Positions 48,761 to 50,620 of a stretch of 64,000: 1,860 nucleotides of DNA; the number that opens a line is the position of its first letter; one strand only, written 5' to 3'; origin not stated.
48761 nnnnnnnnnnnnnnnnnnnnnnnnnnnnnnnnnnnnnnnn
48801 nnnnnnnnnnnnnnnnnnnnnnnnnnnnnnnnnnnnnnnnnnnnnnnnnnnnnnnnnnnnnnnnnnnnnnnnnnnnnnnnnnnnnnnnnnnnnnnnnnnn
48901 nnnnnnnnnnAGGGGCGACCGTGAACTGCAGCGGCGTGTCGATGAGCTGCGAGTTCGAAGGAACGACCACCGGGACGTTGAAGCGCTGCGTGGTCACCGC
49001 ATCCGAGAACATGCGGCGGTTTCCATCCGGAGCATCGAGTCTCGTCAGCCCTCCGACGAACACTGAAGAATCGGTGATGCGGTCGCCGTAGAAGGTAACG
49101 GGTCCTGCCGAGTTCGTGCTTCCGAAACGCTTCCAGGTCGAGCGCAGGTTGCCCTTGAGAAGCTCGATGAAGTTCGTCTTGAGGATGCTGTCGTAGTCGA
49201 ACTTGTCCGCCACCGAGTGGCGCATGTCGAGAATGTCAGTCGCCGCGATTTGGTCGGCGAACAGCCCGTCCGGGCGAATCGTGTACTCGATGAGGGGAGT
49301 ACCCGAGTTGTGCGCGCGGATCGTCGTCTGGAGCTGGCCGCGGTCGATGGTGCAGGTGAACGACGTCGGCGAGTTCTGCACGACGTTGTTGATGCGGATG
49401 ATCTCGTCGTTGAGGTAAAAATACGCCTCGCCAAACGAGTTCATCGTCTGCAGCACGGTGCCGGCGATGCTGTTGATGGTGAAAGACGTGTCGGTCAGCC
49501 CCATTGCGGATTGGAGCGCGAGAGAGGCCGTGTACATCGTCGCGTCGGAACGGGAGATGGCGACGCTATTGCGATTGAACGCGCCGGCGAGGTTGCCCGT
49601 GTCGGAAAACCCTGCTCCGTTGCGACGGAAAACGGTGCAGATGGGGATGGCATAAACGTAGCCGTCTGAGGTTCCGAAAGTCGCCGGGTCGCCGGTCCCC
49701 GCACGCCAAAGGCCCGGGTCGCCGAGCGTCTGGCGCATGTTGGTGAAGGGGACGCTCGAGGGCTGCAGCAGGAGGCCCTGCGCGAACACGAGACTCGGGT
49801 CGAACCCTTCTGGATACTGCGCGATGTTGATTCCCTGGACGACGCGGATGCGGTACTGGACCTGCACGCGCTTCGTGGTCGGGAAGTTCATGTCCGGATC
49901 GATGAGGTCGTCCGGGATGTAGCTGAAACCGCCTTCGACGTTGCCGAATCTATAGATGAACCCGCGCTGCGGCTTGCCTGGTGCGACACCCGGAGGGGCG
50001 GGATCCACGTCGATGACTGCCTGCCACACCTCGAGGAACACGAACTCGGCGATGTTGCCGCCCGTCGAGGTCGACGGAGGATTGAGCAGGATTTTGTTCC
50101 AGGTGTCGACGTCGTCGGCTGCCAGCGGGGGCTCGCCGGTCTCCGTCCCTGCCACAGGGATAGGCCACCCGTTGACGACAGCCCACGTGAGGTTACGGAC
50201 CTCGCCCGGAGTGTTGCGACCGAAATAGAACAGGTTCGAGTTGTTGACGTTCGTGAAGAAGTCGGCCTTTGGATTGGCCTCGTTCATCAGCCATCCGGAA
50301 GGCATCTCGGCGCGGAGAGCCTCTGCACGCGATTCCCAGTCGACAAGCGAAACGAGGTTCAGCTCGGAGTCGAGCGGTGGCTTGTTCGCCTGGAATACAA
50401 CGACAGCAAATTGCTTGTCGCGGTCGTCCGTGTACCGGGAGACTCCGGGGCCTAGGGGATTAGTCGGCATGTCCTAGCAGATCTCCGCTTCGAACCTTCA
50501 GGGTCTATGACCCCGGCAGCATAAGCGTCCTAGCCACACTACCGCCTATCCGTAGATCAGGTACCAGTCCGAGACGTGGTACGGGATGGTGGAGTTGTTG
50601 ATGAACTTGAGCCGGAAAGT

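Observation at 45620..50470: Two giant paralogous structural proteins (1616 and 913 aa)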

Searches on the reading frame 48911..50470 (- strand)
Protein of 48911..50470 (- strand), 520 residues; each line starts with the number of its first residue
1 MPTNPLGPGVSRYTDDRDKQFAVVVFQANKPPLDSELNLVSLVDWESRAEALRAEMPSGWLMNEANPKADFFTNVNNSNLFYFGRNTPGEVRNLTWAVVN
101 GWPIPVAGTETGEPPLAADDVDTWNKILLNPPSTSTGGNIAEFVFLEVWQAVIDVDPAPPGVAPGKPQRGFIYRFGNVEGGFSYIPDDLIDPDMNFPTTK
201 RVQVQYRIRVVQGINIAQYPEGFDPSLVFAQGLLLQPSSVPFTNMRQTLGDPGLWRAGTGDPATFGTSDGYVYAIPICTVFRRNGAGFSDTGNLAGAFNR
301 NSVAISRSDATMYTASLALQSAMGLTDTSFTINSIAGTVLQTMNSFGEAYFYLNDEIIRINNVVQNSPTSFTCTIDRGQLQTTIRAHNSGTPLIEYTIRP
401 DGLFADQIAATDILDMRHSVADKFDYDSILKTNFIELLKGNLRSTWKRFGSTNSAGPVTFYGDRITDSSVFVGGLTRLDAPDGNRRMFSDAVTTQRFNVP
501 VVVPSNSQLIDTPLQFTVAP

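Call 17: find_homologous_proteins(query=A1, max_evalue=0.001)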
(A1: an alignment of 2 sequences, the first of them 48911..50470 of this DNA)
Query A1 (2 sequences) (520 aa, profile of the alignment): 51 proteins with E <= 0.001 among 8000 candidates.
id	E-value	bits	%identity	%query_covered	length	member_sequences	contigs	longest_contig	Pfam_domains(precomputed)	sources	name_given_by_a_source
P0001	7.2e-262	888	86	100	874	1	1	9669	-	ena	-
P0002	2.1e-259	880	85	100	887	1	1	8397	-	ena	-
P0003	1.4e-214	732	70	99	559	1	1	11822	-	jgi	jgi:hypothetical protein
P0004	2.5e-169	582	68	82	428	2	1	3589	-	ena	-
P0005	4.6e-120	420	46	95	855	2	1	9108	-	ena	-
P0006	1.9e-119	418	66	61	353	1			-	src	-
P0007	1.6e-114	401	43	95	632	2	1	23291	-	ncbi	-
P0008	3.4e-114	400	45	94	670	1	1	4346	-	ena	-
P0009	9.8e-111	389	44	91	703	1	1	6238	-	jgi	jgi:hypothetical protein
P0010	3.7e-110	387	44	97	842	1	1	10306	-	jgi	jgi:hypothetical protein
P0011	4.6e-108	380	42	95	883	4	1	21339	PF16190.12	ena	-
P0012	1.1e-97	346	44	86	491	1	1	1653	-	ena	-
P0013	9.0e-97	343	34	59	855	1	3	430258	-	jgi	jgi:hypothetical protein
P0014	1.1e-94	336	45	83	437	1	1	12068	-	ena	-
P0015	4.3e-93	331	45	75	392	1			-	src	-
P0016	1.5e-92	329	36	59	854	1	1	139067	-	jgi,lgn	jgi:hypothetical protein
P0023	1.1e-78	283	34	58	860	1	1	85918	-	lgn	-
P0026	3.5e-74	268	37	57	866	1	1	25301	-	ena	-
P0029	3.8e-72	262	36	56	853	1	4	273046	-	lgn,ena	-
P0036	1.2e-66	243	33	56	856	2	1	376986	-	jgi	-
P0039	2.3e-65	239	38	54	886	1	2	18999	-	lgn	-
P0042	4.7e-56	208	40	55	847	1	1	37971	-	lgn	-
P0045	8.1e-49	184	39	54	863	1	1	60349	-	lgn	-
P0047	8.2e-42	161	45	39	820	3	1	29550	-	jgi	jgi:hypothetical protein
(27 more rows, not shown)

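Call 20: find_encoding_contigs(protein=P0013, flank=10000, max_places=2)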
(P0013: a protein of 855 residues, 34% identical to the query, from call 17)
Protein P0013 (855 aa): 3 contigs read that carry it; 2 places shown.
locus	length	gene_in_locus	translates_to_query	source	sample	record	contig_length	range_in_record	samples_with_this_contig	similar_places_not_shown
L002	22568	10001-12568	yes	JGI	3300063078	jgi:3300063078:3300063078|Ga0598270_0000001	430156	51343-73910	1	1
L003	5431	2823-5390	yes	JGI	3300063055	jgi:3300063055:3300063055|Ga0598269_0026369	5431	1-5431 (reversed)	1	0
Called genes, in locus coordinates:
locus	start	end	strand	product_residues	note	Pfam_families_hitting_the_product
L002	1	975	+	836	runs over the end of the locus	-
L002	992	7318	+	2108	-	-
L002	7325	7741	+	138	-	-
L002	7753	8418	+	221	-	-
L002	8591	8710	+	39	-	-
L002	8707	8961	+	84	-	-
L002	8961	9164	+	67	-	-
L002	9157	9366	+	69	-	-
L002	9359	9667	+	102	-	-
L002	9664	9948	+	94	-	-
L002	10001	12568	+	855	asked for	-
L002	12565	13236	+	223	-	-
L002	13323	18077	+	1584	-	-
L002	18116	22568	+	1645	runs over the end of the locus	PF13884:Peptidase_S74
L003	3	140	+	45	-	?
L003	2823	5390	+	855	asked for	-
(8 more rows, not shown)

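Call 21: find_encoding_contigs(protein=P0036, flank=10000, max_places=2)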
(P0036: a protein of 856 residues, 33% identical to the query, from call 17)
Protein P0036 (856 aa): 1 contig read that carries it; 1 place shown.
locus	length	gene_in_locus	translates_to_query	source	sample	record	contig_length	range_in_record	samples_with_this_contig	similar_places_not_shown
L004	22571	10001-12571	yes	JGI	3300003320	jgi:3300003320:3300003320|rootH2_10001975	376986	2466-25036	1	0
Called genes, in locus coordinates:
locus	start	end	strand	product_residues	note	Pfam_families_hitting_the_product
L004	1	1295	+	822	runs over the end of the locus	-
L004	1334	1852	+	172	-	-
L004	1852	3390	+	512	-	-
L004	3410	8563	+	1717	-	-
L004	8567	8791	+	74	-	-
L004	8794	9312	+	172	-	-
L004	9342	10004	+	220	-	-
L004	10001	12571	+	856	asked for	-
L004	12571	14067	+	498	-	-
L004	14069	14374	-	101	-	-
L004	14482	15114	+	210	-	-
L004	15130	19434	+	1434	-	-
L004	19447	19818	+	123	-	-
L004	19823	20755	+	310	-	-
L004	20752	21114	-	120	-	-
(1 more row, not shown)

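Call 55: search_protein_families(library=phrogs, proteins=[L002:18116-22567:+], max_evalue=0.01)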
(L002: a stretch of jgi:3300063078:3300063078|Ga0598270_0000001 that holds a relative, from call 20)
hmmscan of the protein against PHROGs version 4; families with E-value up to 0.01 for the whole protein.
L002:18116-22567:+ (1484 aa): 3 families
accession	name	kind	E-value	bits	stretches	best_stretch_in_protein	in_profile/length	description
phrog_6002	-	head and packaging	8.7e-24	84.2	7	700-791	718-808/1183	virion structural protein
phrog_4636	-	tail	1.3e-23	84.4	2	714-889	232-392/763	tail spike protein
phrog_23837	-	head and packaging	1.1e-17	65.1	3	585-810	150-371/507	virion structural protein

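Call 56: search_protein_families(library=pfam, proteins=[L002:18116-22567:+], max_evalue=0.01)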
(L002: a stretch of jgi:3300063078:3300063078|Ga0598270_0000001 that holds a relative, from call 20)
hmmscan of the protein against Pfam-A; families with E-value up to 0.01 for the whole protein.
L002:18116-22567:+ (1484 aa): 0 families

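Call 66: search_protein_families(library=phrogs, proteins=[P0013, P0016, P0023, P0026, P0029, P0036, P0039, P0042, P0045, P0047], max_evalue=0.05)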
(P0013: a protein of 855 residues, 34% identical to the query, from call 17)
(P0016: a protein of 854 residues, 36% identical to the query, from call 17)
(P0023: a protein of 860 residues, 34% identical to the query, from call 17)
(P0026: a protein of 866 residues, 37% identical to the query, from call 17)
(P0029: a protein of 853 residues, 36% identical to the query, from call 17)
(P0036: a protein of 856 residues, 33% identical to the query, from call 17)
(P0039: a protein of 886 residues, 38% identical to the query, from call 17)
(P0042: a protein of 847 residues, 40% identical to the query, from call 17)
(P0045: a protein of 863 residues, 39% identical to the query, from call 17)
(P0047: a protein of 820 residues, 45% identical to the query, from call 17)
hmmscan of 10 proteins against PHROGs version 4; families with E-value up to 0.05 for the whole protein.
P0013 (855 aa): 0 families

P0016 (854 aa): 0 families

P0023 (860 aa): 0 families

P0026 (866 aa): 0 families

P0029 (853 aa): 0 families

P0036 (856 aa): 0 families

P0039 (886 aa): 1 family
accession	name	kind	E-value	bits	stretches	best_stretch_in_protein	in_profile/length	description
phrog_14489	-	unknown function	0.00039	19.2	0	95-137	563-609/1283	-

P0042 (847 aa): 0 families

P0045 (863 aa): 0 families

P0047 (820 aa): 1 family
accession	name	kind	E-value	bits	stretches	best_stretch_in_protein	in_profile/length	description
phrog_14489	-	unknown function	0.00012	21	1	43-76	594-627/1283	-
